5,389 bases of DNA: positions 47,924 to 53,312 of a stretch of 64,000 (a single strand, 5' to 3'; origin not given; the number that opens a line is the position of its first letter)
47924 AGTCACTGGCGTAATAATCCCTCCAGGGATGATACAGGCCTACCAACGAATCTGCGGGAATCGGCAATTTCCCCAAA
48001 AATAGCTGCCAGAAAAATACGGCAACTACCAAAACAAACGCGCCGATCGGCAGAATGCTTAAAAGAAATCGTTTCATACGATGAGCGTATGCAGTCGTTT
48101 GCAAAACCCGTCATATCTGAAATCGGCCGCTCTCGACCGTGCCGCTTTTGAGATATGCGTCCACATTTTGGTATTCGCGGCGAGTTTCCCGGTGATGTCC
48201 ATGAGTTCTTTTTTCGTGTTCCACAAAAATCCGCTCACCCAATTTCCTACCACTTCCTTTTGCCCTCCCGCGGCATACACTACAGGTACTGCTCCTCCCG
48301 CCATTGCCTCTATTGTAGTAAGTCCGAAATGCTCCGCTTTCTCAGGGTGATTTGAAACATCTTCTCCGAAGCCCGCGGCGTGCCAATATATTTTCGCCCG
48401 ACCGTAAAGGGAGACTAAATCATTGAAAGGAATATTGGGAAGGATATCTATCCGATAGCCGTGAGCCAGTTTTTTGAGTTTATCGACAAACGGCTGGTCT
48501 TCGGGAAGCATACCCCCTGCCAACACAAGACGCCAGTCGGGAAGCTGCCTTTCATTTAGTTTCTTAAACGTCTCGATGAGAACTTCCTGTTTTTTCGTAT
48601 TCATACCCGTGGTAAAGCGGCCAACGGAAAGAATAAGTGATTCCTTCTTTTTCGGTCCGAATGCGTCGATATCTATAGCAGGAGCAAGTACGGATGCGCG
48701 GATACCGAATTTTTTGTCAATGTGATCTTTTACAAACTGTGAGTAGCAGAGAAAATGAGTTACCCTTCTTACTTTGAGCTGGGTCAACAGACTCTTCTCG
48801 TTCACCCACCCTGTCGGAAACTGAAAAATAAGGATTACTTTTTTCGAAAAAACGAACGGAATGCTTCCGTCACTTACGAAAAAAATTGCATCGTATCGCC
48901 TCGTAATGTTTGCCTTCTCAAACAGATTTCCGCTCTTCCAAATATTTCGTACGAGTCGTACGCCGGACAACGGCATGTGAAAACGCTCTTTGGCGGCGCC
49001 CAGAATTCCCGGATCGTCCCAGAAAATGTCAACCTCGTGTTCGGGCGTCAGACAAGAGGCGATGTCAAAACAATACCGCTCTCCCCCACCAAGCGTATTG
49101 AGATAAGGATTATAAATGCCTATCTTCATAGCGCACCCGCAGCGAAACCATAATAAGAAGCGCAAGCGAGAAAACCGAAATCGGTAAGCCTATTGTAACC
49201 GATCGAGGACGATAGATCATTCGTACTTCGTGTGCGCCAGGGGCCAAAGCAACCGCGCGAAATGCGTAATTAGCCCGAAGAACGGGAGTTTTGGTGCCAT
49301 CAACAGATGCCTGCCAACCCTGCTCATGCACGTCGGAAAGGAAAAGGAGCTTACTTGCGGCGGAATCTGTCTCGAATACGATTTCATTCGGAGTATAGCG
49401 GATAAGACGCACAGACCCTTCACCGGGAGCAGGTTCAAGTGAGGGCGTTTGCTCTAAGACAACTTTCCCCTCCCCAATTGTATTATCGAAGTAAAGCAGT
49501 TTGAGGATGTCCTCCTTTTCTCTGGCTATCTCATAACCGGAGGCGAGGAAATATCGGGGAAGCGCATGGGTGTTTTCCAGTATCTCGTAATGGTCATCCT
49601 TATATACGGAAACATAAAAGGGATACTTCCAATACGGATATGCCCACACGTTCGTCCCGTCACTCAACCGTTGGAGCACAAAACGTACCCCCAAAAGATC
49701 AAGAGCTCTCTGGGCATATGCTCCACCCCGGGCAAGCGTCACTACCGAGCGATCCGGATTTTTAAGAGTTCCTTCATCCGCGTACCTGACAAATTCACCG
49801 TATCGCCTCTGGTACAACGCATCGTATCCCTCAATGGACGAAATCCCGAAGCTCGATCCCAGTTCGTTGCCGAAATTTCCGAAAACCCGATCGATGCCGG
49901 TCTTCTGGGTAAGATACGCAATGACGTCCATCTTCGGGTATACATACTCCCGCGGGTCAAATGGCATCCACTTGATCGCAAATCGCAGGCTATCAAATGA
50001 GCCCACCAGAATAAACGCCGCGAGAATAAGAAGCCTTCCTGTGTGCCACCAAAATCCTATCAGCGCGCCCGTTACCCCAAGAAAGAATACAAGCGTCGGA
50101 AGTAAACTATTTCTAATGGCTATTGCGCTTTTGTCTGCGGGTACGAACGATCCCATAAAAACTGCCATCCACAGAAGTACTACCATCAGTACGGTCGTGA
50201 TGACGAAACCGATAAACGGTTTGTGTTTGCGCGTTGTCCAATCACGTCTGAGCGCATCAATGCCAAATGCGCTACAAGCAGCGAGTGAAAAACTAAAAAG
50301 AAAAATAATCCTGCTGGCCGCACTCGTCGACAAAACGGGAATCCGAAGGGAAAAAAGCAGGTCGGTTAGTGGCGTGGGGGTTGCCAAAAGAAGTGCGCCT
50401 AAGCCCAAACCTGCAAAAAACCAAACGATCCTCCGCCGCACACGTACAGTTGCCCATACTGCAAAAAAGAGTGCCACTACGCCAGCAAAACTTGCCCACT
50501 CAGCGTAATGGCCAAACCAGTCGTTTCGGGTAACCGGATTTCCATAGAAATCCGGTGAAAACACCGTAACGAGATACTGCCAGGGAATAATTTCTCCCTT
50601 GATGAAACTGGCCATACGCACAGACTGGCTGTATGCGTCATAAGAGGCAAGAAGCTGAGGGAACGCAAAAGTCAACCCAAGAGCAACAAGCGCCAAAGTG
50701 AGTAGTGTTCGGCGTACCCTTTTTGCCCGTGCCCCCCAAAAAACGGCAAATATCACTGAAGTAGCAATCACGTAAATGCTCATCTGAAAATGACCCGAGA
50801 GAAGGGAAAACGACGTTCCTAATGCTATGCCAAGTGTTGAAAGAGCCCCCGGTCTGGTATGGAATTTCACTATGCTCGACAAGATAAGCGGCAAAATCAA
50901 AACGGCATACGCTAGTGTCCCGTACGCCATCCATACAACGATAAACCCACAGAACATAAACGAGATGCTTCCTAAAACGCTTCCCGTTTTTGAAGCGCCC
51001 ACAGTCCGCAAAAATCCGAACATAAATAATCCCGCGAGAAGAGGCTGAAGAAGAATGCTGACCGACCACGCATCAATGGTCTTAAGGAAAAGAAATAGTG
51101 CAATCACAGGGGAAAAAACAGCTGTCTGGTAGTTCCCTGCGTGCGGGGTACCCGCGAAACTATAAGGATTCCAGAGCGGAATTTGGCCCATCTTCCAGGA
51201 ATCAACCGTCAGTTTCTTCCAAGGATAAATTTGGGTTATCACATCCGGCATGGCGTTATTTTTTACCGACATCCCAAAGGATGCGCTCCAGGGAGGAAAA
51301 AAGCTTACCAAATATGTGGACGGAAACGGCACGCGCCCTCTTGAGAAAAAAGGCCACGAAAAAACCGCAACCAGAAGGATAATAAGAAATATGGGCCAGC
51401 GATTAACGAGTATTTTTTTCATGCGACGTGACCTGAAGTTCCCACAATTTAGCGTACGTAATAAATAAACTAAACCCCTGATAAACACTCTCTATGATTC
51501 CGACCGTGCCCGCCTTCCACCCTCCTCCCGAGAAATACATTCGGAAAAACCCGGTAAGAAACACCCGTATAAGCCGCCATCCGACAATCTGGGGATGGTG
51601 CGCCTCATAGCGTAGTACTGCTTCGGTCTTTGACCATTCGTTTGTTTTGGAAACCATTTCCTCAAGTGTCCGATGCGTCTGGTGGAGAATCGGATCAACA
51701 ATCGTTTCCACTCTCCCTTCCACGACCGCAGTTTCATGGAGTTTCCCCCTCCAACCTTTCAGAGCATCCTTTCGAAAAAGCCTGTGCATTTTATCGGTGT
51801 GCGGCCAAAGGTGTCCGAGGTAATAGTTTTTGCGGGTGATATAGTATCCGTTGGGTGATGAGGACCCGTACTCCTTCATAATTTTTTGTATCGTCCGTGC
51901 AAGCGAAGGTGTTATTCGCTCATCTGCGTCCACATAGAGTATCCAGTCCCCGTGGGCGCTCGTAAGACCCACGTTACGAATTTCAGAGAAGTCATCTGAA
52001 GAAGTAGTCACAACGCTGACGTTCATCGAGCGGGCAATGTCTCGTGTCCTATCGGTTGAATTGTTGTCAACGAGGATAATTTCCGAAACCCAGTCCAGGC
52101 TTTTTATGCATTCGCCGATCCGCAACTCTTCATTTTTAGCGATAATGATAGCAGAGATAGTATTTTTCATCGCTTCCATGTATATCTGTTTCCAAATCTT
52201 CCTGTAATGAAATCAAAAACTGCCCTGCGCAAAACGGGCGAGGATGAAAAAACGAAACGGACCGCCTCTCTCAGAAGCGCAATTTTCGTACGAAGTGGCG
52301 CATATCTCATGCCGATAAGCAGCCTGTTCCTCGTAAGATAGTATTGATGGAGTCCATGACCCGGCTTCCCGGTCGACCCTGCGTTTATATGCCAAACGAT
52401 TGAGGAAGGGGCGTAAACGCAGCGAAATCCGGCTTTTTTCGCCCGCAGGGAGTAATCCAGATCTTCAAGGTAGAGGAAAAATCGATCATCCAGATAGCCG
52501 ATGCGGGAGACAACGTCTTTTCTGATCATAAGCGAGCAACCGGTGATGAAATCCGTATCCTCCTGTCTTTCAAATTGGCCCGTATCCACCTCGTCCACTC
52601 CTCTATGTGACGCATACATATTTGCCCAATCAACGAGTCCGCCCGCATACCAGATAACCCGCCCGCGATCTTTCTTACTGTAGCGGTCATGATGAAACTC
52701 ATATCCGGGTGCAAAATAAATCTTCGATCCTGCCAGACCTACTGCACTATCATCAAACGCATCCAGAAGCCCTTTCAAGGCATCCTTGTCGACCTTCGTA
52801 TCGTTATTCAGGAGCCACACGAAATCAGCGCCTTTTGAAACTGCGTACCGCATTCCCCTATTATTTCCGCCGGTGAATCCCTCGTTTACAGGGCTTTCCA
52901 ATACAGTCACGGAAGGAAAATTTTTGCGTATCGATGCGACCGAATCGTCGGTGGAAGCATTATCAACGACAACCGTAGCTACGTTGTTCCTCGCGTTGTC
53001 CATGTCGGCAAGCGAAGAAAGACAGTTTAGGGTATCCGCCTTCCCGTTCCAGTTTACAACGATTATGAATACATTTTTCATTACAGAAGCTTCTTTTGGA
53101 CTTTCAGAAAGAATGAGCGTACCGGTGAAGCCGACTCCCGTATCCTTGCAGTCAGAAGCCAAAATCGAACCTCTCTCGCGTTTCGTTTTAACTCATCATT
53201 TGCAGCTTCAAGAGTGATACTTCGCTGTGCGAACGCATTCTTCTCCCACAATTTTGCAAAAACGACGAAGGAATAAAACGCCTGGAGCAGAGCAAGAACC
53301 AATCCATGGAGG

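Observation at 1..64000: A hyper-expanded 'donor-flip-transfer' glycosylation super-cluster with about 24 GT-C paralogs in 64 kb.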

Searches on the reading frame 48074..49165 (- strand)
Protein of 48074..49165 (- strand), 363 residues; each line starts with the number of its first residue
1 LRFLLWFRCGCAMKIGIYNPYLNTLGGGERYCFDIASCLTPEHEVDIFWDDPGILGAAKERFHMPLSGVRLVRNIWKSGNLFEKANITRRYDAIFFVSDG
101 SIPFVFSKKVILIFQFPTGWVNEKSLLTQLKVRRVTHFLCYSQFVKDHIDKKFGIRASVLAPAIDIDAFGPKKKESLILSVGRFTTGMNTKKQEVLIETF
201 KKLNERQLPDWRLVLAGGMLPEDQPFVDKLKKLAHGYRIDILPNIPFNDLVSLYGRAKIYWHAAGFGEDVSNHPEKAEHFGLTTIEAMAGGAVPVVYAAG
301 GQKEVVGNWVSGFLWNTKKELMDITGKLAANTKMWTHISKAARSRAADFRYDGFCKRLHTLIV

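Call 8: search_protein_families(library=pfam, proteins=[window:48074-49165:-], max_evalue=0.01)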
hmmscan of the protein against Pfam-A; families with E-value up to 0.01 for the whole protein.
window:48074-49165:- (363 aa): 5 families
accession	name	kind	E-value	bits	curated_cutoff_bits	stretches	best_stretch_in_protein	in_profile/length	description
PF00534.26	Glycos_transf_1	-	4.2e-24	85.4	26.4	1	168-344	8-171/172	Glycosyl transferases group 1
PF13692.12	Glyco_trans_1_4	-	8e-14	52.5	27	1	177-323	3-134/142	Glycosyl transferases group 1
PF13439.12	Glyco_transf_4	-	2.8e-07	31.2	28.5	1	26-167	2-169/170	Glycosyltransferase Family 4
PF20706.3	GT4-conflict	-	0.0037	16.7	26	0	160-347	177-360/385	Family 4 Glycosyltransferase in conflict systems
PF13524.12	Glyco_trans_1_2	-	0.0054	17.1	25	1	201-346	7-129/144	Glycosyl transferase-like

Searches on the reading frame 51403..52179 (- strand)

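Call 8: search_protein_families(library=pfam, proteins=[window:51403-52179:-], max_evalue=0.01)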
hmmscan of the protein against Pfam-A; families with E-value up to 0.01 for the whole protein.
window:51403-52179:- (258 aa): 4 families
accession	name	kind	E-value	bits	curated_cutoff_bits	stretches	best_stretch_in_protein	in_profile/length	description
PF00535.33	Glycos_transf_2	-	5.4e-19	69.2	23.3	1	9-133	1-135/168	Glycosyl transferase family 2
PF13704.12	Glyco_tranf_2_4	-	8.3e-08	33.1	27.5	1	15-91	1-86/98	Glycosyl transferase family 2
PF10111.15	Glyco_tranf_2_2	-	0.00091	19.2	27.3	1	27-101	25-106/276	Glycosyltransferase like family 2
PF01697.33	Glyco_transf_92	-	0.0081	16.2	23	0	78-143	100-168/249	Glycosyltransferase family 92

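Call 21: search_protein_families(library=ncbifam, proteins=[window:51403-52179:-], max_evalue=0.00001)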
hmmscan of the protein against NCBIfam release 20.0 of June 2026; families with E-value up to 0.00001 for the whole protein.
window:51403-52179:- (258 aa): 5 families
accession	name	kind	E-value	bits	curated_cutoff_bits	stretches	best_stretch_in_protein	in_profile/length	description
TIGR04195.1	S_glycosyl_SunS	equivalog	3.1e-14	52.7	350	1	5-153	56-204/421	SunS family peptide S-glycosyltransferase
TIGR04283.1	glyco_like_mftF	equivalog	2.1e-12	47.1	182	1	8-104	1-100/221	TIGR04283 family arsenosugar biosynthesis glycosyltransferase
NF007482.0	PRK10073.1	equivalog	3.7e-11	42.6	423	1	2-103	2-112/334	glycosyltransferase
NF010496.0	PRK13915.1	equivalog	1.1e-06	27.9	262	1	5-87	30-127/307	glucosyl-3-phosphoglycerate synthase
NF047683.1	TeichurnBiosyTuaG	equivalog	3.1e-06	27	400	1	1-112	1-123/252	teichuronic acid biosynthesis protein TuaG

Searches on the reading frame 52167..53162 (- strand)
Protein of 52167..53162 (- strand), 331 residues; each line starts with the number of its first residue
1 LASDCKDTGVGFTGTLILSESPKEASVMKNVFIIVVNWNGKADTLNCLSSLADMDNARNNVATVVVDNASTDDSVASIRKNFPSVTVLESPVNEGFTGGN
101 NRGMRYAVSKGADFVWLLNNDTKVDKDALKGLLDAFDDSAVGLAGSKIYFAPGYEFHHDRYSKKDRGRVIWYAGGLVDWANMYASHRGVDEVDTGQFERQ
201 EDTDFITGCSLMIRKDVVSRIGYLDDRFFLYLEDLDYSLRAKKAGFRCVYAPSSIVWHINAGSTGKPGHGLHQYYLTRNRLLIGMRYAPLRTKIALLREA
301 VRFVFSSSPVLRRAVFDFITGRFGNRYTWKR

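Call 9: search_protein_families(library=pfam, proteins=[window:52167-53162:-], max_evalue=0.01)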
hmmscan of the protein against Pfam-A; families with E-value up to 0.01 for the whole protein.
window:52167-53162:- (331 aa): 4 families
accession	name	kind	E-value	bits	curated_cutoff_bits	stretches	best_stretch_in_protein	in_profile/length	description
PF00535.33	Glycos_transf_2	-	5.8e-17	62.6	23.3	1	33-221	2-167/168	Glycosyl transferase family 2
PF13641.12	Glyco_tranf_2_3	-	1.3e-16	61.8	27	1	31-260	3-213/230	Glycosyltransferase like family 2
PF13632.12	Glyco_trans_2_3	-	8.3e-09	36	27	1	115-259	2-124/198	Glycosyl transferase family group 2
PF13506.12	Glyco_transf_21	-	0.0018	18.2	21.7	0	112-154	31-73/174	Glycosyl transferase family 21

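Call 21: search_protein_families(library=ncbifam, proteins=[window:52167-53162:-], max_evalue=0.00001)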
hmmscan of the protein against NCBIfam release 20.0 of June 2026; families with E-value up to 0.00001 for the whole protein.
window:52167-53162:- (331 aa): 8 families
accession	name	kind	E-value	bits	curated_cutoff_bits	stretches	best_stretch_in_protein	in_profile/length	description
TIGR03965.1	mycofact_glyco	equivalog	7.5e-17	61.3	280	1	22-149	67-192/467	mycofactocin biosynthesis glycosyltransferase MftF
TIGR01556.1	rhamnosyltran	subfamily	2.1e-14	53.4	200.55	1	59-145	20-109/281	rhamnosyltransferase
NF050113.1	gal_furan_GlfT1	equivalog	2.5e-09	36.8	330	1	36-136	6-105/290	galactofuranosyltransferase GlfT1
TIGR03937.1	PgaC_IcaA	equivalog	1.1e-08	34.5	422.3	0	22-139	38-153/407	poly-beta-1,6-N-acetyl-D-glucosamine synthase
NF041875.1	EPS_EpsD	equivalog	8.7e-08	31.9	370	0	181-259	132-207/325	exopolysaccharide biosynthesis glycosyltransferase EpsD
TIGR03111.1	glyc2_xrt_Gpos1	hypoth_equivalog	1.1e-06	27.7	363.95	1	26-138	46-158/439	TIGR03111 family XrtG-associated glycosyltransferase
NF007482.0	PRK10073.1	equivalog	1.5e-06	27.5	423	1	28-134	5-108/334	glycosyltransferase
TIGR04242.1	nodulat_NodC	equivalog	4e-06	26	550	0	20-144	39-164/395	chitooligosaccharide synthase NodC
